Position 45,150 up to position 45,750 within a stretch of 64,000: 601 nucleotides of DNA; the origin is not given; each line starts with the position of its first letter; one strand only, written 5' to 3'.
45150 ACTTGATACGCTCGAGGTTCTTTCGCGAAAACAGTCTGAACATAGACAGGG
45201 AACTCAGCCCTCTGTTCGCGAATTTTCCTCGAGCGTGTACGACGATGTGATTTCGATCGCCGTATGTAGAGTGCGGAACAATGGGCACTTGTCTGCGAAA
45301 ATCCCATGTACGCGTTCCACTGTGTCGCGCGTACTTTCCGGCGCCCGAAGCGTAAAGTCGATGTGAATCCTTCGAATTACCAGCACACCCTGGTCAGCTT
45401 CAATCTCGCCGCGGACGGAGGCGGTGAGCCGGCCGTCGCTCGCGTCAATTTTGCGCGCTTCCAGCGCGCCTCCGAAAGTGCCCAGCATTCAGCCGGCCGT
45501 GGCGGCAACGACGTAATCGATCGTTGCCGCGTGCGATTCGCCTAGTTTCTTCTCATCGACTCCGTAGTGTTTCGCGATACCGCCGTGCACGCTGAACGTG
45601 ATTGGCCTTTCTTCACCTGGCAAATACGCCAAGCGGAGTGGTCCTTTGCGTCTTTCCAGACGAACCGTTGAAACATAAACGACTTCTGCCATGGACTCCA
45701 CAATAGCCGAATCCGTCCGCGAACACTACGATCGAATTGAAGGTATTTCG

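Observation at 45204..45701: OsmC-like peroxiredoxin gene with an in-frame TGA exactly at the conserved active-site cysteine, plus a downstream GC hairpin: selenoprotein candidate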

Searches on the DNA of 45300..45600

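Call 43: search_rna_families(source=window, start=45300, end=45600, threshold=evalue, max_evalue=10)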
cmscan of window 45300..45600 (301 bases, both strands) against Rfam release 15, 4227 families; matches with E-value up to 10: 0.
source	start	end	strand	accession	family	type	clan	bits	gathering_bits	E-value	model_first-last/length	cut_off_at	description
